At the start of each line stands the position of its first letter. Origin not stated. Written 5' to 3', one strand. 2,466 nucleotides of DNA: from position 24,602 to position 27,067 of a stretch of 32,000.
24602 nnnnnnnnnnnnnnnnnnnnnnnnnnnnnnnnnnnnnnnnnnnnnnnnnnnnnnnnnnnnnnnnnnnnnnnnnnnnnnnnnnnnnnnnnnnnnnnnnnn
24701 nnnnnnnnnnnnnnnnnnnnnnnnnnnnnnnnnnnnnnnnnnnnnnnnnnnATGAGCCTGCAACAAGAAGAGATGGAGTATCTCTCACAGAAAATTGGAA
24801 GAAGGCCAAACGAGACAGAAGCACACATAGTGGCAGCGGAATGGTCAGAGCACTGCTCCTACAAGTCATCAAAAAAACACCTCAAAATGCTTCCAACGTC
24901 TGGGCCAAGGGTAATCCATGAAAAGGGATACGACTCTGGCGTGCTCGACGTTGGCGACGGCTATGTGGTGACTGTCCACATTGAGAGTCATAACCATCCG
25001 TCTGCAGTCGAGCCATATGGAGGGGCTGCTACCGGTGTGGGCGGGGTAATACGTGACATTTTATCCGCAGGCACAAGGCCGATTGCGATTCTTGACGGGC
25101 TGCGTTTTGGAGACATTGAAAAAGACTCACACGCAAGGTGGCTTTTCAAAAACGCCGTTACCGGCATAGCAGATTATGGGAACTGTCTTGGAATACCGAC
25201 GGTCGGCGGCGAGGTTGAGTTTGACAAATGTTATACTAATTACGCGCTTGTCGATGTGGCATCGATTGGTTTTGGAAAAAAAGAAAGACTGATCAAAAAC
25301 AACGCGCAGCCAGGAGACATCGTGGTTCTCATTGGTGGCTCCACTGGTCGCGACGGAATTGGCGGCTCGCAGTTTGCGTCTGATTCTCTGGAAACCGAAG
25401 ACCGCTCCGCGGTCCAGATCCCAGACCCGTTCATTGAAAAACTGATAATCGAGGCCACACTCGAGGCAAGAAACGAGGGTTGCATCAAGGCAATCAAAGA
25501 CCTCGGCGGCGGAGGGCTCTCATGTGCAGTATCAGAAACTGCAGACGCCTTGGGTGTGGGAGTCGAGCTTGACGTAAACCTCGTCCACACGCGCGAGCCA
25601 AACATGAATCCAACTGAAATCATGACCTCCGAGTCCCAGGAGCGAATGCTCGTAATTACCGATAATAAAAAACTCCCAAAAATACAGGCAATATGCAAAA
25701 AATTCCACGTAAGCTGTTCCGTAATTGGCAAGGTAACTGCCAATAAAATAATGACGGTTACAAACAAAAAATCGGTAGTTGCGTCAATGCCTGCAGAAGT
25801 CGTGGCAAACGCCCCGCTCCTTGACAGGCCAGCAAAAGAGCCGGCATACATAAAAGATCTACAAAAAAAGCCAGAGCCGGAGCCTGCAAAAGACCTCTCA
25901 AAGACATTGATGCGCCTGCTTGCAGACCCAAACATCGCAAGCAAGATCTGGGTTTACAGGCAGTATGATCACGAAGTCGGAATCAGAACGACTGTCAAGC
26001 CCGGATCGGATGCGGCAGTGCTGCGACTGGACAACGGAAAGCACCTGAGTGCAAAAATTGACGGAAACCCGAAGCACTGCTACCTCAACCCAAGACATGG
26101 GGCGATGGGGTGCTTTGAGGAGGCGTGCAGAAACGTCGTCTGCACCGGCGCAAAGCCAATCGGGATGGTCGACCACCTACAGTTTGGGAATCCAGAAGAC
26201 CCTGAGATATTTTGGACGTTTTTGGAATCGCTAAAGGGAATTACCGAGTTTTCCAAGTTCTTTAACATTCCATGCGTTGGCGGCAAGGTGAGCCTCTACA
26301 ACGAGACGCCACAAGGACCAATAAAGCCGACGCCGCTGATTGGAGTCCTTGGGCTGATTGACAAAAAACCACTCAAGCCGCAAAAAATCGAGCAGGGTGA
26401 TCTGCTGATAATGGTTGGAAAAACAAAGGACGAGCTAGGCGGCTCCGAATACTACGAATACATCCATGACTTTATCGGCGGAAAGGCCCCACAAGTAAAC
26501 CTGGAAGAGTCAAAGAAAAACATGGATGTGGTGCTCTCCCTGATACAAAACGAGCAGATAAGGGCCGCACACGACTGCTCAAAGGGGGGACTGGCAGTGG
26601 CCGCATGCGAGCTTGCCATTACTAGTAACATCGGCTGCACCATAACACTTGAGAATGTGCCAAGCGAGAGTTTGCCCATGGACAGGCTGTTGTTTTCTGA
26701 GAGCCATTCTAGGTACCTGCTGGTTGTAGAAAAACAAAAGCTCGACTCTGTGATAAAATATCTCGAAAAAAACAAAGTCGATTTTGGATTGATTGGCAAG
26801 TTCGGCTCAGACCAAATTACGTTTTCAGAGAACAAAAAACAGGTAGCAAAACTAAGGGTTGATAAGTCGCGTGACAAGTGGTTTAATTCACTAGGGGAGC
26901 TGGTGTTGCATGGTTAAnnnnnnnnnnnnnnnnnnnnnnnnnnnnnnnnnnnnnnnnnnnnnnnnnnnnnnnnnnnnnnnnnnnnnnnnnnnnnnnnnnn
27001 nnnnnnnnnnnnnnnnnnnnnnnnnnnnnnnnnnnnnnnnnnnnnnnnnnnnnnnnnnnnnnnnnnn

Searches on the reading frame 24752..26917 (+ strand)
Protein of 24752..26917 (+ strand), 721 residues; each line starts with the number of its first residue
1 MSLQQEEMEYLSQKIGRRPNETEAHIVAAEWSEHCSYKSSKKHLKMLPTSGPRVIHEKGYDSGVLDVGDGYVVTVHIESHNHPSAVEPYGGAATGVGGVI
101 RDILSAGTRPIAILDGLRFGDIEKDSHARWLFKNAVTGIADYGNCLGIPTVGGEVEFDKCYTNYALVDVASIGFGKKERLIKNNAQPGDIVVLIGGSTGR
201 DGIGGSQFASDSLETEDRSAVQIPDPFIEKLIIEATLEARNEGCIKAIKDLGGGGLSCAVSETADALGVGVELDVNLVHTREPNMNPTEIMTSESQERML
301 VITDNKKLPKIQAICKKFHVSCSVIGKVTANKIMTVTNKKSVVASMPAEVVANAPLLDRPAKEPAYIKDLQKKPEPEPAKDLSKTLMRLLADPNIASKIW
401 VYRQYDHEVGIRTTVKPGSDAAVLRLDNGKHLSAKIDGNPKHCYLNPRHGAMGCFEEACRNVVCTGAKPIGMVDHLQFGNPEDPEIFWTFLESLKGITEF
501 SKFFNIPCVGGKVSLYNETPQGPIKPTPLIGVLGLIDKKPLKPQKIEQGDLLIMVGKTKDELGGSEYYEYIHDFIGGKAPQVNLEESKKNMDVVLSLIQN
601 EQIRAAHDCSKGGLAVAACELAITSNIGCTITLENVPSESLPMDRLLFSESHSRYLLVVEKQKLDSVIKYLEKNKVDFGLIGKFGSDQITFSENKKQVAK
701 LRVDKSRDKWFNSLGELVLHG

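Call 40: search_protein_families(library=pfam, proteins=[window:24752-26917:+], max_evalue=0.001)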
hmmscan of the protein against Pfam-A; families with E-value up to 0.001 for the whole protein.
window:24752-26917:+ (721 aa): 3 families
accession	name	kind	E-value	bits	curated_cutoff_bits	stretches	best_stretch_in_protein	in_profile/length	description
PF02769.27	AIRS_C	-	2.2e-57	194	23.1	2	186-336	1-153/156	AIR synthase related protein, C-terminal domain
PF00586.29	AIRS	-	7.8e-46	155.6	24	2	60-173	2-110/112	AIR synthase related protein, N-terminal domain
PF18072.6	FGAR-AT_linker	-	8.1e-12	45.9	26.6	1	1-38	10-50/50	Formylglycinamide ribonucleotide amidotransferase linker domain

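Call 76: list_cluster_members(proteins=[window:24752-26917:+, window:14427-14888:+, window:21891-22694:-, window:5054-5740:+, window:26910-28340:+, window:29274-30803:-])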
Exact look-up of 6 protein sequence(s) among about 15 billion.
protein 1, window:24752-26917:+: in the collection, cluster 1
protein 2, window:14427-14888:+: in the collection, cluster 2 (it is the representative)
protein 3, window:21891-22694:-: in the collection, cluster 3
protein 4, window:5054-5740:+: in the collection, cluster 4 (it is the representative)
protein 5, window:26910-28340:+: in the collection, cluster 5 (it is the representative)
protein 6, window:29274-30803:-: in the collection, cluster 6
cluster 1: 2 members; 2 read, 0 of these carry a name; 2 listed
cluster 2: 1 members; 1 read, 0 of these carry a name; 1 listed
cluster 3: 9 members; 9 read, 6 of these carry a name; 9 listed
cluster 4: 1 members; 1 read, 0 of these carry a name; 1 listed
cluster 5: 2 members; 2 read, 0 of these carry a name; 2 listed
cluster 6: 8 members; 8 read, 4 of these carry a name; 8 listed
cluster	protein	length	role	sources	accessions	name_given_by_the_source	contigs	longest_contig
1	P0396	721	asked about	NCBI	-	-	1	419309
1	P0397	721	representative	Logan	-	-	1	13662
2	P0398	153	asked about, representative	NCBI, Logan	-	-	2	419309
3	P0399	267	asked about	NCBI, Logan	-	-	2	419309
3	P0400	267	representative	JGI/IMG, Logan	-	sec-independent protein translocase protein TatC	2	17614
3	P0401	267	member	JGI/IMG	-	sec-independent protein translocase protein TatC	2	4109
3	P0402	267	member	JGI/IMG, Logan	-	sec-independent protein translocase protein TatC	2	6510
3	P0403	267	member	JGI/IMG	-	sec-independent protein translocase protein TatC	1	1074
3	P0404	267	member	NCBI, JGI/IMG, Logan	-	sec-independent protein translocase protein TatC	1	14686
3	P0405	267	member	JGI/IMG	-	sec-independent protein translocase protein TatC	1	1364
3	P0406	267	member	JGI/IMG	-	-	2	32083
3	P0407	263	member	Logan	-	-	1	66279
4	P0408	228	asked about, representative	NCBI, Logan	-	-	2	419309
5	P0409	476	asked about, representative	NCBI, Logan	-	-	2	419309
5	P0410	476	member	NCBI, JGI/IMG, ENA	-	-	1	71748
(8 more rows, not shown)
